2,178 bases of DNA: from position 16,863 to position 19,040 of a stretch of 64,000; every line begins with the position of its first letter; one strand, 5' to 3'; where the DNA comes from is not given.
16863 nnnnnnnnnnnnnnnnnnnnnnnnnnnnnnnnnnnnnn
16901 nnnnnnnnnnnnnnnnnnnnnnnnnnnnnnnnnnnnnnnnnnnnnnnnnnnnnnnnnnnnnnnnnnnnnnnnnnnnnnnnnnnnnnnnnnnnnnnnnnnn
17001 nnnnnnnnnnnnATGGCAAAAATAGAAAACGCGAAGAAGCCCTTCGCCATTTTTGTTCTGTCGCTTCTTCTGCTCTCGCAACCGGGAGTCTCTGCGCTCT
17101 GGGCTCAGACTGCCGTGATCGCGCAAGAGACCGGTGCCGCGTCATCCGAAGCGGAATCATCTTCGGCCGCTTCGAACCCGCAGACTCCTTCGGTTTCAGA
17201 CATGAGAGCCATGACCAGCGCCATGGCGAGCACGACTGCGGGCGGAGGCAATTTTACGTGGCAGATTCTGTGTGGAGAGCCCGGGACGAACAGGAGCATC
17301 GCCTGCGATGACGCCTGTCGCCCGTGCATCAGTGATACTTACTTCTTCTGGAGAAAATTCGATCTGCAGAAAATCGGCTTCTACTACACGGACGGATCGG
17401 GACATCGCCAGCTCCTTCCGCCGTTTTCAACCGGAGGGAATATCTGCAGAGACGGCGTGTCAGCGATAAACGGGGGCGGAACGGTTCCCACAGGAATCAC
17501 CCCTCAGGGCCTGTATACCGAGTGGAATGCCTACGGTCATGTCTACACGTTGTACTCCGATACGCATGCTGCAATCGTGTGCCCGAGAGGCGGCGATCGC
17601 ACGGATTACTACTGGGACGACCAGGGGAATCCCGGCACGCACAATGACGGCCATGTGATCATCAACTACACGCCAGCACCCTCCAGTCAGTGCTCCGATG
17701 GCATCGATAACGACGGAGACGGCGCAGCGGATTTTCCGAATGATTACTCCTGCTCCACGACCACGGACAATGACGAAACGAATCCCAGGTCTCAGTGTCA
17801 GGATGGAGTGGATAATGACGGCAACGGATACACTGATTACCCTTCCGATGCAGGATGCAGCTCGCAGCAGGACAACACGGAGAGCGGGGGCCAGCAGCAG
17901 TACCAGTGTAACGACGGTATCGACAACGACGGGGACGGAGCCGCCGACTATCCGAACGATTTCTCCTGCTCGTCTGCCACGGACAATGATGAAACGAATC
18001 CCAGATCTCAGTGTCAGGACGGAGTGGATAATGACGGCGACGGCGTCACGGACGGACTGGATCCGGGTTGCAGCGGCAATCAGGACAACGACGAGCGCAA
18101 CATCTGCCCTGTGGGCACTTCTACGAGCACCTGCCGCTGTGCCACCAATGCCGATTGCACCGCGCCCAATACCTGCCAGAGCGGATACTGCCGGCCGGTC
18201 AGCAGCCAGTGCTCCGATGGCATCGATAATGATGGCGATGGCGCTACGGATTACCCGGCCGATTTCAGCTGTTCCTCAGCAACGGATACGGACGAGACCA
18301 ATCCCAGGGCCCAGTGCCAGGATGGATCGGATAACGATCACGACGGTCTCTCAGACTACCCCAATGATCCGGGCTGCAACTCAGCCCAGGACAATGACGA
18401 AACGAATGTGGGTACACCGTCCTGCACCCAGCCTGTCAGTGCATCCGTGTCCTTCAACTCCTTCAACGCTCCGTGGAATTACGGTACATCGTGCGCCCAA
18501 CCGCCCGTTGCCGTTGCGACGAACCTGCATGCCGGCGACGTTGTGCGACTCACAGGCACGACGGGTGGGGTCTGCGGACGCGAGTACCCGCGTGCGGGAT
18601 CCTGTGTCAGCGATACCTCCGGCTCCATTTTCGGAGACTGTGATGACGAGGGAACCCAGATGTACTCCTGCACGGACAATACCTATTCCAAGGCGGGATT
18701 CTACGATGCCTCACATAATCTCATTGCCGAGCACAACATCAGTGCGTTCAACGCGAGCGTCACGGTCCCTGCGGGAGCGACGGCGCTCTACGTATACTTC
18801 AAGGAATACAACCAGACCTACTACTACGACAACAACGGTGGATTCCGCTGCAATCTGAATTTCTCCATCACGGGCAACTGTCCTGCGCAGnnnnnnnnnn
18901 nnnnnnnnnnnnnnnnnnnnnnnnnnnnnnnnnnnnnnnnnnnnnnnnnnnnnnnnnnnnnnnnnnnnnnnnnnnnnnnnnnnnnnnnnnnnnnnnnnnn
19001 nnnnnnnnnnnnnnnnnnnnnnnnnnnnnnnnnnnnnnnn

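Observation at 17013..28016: Uninterrupted 3,667-aa ORF with an ordered, mosaic module architecture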

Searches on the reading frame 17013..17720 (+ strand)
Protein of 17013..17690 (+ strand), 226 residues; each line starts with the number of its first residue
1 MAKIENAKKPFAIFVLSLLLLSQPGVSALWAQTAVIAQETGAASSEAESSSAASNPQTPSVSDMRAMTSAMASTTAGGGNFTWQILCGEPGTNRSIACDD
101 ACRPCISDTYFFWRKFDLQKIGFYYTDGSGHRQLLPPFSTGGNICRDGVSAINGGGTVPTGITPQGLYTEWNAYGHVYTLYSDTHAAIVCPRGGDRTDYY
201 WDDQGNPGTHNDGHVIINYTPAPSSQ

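Call 14: search_protein_families(library=pfam, proteins=[window:17013-17690:+], max_evalue=1)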
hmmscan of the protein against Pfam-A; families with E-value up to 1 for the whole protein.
window:17013-17690:+ (226 aa): 1 family
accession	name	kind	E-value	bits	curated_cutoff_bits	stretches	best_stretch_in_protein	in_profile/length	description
PF07359.16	LEAP-2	-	0.17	12.1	27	0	9-33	5-29/77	Liver-expressed antimicrobial peptide 2 precursor (LEAP-2)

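Call 57: find_related_loci(query=A5, collection=genome_contigs, flank=10000)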
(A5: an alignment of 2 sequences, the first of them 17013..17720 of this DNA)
Query A5 (236 aa) in genome_contigs; peptide patterns used: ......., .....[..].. (x = any residue, [..] = any of these).
90 stretches matched a pattern; 4 encode a relative of the query (tblastn E <= 1e-3); 4 distinct loci.
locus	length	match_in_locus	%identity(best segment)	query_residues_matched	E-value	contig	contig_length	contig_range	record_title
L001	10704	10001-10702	53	6-236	3e-71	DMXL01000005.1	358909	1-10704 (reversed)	MAG TPA_asm: Candidatus Peribacteria bacterium isolate UBA11694 contig_429, whole genome shotgun sequence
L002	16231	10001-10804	48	7-236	4e-70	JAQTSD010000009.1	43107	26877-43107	MAG: Candidatus Peribacteraceae bacterium isolate STB_179 NODE_1821_length_43107_cov_4.272894_Sandtown_B, whole genome s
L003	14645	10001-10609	47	1-236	2e-61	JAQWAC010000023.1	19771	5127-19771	MAG: Candidatus Peribacteraceae bacterium isolate STF2_188 NODE_6792_length_19771_cov_3.241753_Sandtown_F2, whole genome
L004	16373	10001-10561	28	1-236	1e-12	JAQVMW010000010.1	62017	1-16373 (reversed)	MAG: Candidatus Peribacteraceae bacterium isolate STF1_142 NODE_870_length_62017_cov_5.054241_Sandtown_F1, whole genome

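Call 66: search_protein_families(library=ncbifam, proteins=[window:17013-17690:+], max_evalue=10)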
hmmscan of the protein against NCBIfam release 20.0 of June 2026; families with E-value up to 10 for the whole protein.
window:17013-17690:+ (226 aa): 0 families

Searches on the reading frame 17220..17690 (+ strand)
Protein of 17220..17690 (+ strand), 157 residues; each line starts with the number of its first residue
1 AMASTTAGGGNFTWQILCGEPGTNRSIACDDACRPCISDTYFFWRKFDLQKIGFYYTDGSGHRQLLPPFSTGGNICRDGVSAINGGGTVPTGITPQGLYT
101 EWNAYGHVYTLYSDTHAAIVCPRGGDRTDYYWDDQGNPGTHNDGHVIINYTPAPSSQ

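Call 32: find_homologous_proteins(query=window:17220-17690:+, max_evalue=0.001)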
Query window:17220-17690:+: 12 candidates shared short words with the query, none scored E <= 0.001.

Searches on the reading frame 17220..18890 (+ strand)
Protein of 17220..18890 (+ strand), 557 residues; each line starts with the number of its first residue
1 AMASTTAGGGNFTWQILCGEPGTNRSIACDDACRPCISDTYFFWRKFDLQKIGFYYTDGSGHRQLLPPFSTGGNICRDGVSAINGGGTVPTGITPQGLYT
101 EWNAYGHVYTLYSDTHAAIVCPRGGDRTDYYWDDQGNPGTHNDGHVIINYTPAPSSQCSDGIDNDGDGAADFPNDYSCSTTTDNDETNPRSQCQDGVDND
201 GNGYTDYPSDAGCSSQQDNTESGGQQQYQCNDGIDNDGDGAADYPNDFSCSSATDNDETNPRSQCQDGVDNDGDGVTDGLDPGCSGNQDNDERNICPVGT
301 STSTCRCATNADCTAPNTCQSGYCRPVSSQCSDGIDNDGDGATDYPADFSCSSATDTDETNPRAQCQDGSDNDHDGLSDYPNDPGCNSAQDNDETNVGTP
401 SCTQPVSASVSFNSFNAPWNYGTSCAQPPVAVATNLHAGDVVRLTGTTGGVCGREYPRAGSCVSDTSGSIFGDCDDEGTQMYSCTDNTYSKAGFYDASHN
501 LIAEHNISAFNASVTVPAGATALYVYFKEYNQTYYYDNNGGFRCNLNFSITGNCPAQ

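Call 67: predict_structure(alignment_id=A3)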
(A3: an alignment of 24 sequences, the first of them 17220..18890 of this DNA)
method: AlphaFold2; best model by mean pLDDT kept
length: 557 residues; sequences in the alignment: 24
mean_pLDDT: 57.5   pTM: 0.32
mean pLDDT of the five models: 57.5, 56.2, 55.4, 54.5, 54.2
residues with pLDDT >= 90: 18; 70-90: 206; 50-70: 76; < 50: 257
segments of 3 or more residues with pLDDT < 50: 1-57, 61-152, 298-304, 396-428, 447-489, 530-546, 554-557
pLDDT, mean of each block of 10 residues (from residue 1): 28 32 35 32 31 42 40 33 28 35 41 38 33 37 36 71 87 88 86 89 85 87 75 86 90 88 88 84 85 61 55 62 62 77 76 73 69 76 77 54 36 36 38 70 56 29 32 34 38 73 67 72 63 35 47 43
secondary structure, 60 per line:
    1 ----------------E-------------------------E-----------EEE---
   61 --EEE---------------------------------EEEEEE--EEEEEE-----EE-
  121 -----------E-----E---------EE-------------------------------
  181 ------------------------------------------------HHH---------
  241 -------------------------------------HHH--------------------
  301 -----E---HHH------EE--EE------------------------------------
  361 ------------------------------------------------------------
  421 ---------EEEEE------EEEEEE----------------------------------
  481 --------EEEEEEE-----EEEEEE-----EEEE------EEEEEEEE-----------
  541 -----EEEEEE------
elements in order: E55-57 E63-65 E99-104 E107-112 E430-434 E441-446 E489-495 E501-506 E512-515 E522-529 E546-551

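Call 71: fold_search(model_id=the predicted structure, library=pdb)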
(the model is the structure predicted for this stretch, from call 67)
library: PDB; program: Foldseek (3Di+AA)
matches with E <= 10: 574; with E <= 0.001: 0
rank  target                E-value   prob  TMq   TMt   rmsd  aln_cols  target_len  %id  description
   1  1szb_A                2.4e-03  0.96  0.13  0.32   8.4       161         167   12  Crystal structure of the human MBL-associated protein 19 (MAp19) (released 2004-06-22)
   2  7rrm_A                8.0e-03  1.00  0.13  0.56   4.7       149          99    8  Structure of the human TMED1 (p24gamma1) Golgi dynamics Domain (released 2021-10-20)
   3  5gu5                  8.6e-03  1.00  0.15  0.56   4.7       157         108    4  Crystal structure of p24gamma2 GOLD domain determined by sulfur-SAD (released 2017-01-25)
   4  4dzg                  1.0e-02  0.96  0.13  0.46   9.5       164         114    8  Crystal structure of Aeromonas hydrophila PliG, a periplasmic lysozyme inhibitor of g-type lysozyme (released 2012-06-13)
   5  5ckn_A                1.5e-02  0.85  0.13  0.23   8.1       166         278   13  The CUB1-EGF-CUB2 domains of rat MBL-associated serine protease-2 (MASP-2) bound to Ca2+ (released 2017-01-18)
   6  5azx_A                2.2e-02  0.95  0.13  0.50   5.3       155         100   10  Crystal structure of p24delta1 GOLD domain (native 1) (released 2016-09-14)
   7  1nt0_A                2.7e-02  0.82  0.12  0.22   7.9       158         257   13  Crystal structure of the CUB1-EGF-CUB2 region of MASP2 (released 2003-05-20)
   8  8xcj_F                2.7e-02  0.66  0.13  0.16   9.8       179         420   11  Open State of central tail fiber of bacteriophage lambda upon binding to LamB (gpJ713-LamB complex) (released 2024-05-01)
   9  5ckm                  2.8e-02  0.75  0.12  0.21   8.0       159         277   12  The CUB1-EGF-CUB2 domains of rat MBL-associated serine protease-2 (MASP-2) bound to Ca2+ (released 2017-01-18)
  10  6f1d                  3.6e-02  0.57  0.11  0.34   9.8       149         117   13  CUB2 domain of C1r (released 2018-01-17)
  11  5cis                  4.7e-02  0.75  0.12  0.22   8.4       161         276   13  The CUB1-EGF-CUB2 domains of rat MBL-associated serine protease-2 (MASP-2) bound to Ca2+ (released 2017-01-18)
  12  5azw_B                5.0e-02  0.91  0.12  0.52   4.8       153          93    8  Crystal structure of p24beta1 GOLD domain (released 2016-09-14)
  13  5fax_A                5.0e-02  0.54  0.11  0.13  10.4       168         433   11  Structure of subtilase SubHal from Bacillus halmapalus (released 2016-05-18)
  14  1wmd                  6.0e-02  0.63  0.12  0.15   9.6       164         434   11  Crystal Structure of alkaline serine protease KP-43 from Bacillus sp. KSM-KP43 (1.30 angstrom, 100 K) (released 2004-09-14)
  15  8pdz_A                6.0e-02  0.41  0.10  0.35  12.1       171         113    8  Recombinant Ena3A L-Type endospore appendages (released 2023-11-08)
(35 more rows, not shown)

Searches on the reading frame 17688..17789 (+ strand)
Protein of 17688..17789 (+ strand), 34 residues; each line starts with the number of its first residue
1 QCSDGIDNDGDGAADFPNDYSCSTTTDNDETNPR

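Call 80: search_solved_structures(query=A7, max_evalue=10, show_alignments=4)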
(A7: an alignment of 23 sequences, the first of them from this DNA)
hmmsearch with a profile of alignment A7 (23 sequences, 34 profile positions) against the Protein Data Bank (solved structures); distinct sequences matched with E-value up to 10: 27.
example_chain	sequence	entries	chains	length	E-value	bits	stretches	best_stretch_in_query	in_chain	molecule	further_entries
5xop_A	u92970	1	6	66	0.23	14.7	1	6-16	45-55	Calcium-binding protein 1 (EhCBP1), putative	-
1sw8_A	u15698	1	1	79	0.55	13.5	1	6-17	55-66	Calmodulin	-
6ui4_B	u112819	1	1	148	0.68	13.2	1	7-17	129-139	Calmodulin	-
2llo_A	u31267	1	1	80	0.9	12.8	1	6-17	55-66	Calmodulin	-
4q57_A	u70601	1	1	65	0.9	12.8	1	6-17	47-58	Calmodulin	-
3ifk_A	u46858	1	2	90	1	12.7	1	6-17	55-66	CALMODULIN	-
2ro8_A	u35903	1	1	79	1.1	12.6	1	6-17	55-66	Calmodulin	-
9nvn_E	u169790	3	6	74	1.2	12.4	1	6-17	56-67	Calmodulin-1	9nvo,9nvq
3b32_A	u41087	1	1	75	1.3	12.3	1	6-17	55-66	Calmodulin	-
1ak8_A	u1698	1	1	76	1.3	12.3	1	6-17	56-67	CALMODULIN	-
1f70_A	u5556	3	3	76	1.4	12.3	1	6-17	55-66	CALMODULIN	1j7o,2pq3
2lqc_A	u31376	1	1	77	1.4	12.2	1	6-17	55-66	Calmodulin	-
3uct_A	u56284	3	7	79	1.5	12.1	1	6-17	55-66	Calmodulin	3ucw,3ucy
7cqp_B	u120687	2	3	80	1.6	12.1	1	6-17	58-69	Calmodulin-1 | AT15141p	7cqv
2i08_A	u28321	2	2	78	1.9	11.8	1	6-17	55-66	Calmodulin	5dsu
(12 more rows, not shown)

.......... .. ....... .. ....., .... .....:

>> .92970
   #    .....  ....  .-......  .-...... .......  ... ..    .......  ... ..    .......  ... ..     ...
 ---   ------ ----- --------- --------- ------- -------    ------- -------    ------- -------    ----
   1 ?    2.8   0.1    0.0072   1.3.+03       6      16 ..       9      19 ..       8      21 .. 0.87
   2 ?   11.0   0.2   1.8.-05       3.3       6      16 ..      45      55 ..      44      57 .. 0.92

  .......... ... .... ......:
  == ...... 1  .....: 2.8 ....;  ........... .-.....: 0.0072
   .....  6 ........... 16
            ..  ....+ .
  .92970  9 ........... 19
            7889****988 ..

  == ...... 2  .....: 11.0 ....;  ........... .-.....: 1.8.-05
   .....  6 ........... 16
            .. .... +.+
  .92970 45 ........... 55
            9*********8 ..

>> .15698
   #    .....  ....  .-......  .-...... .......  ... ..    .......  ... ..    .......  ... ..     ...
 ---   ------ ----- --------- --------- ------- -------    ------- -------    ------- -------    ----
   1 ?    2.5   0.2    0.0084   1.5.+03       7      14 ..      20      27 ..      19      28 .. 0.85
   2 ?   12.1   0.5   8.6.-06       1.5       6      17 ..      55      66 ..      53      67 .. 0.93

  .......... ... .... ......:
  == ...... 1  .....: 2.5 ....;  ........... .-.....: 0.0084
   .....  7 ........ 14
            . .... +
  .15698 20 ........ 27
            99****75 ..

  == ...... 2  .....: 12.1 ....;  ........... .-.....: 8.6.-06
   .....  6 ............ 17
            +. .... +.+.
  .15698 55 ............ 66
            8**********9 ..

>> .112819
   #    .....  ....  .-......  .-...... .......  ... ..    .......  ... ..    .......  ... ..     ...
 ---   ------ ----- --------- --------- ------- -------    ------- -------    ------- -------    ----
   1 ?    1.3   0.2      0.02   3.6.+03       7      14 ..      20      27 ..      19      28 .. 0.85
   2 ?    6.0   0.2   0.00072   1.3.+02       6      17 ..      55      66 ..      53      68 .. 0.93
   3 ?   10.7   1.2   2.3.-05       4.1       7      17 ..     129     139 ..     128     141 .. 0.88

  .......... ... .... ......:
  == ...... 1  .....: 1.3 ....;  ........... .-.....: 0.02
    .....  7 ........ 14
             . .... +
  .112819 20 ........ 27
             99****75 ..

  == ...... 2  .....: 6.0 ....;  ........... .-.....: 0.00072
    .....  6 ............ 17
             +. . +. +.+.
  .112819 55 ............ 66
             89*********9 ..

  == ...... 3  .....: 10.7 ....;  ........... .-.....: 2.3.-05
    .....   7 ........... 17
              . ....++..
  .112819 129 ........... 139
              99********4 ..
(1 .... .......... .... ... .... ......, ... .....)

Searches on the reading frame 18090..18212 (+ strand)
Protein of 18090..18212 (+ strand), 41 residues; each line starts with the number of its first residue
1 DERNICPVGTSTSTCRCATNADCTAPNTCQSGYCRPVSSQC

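Call 14: search_protein_families(library=pfam, proteins=[window:18090-18212:+], max_evalue=1)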
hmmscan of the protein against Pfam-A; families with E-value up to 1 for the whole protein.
window:18090-18212:+ (41 aa): 0 families

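Call 74: search_solved_structures(query=A6, max_evalue=10, show_alignments=2)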
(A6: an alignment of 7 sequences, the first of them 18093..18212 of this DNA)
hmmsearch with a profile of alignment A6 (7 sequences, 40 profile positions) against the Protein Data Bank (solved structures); distinct sequences matched with E-value up to 10: 0.

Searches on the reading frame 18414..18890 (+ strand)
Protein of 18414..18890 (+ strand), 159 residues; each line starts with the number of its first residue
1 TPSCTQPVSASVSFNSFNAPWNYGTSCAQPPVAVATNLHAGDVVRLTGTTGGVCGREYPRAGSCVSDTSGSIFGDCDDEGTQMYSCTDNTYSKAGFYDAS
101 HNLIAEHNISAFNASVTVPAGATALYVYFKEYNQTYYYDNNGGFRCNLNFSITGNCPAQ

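Call 14: search_protein_families(library=pfam, proteins=[window:18414-18890:+], max_evalue=1)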
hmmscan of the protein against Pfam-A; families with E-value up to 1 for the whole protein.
window:18414-18890:+ (159 aa): 1 family
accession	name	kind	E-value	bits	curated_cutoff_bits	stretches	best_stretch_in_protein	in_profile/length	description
PF08583.15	Cmc1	-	0.017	15.6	22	1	64-106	23-66/70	Cytochrome c oxidase biogenesis protein Cmc1 like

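Call 33: find_homologous_proteins(query=window:18414-18890:+, max_evalue=0.001)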
Query window:18414-18890:+: 78 candidates shared short words with the query, none scored E <= 0.001.

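Call 66: search_protein_families(library=ncbifam, proteins=[window:18414-18890:+], max_evalue=10)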
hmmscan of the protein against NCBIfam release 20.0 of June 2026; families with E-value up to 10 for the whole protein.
window:18414-18890:+ (159 aa): 0 families
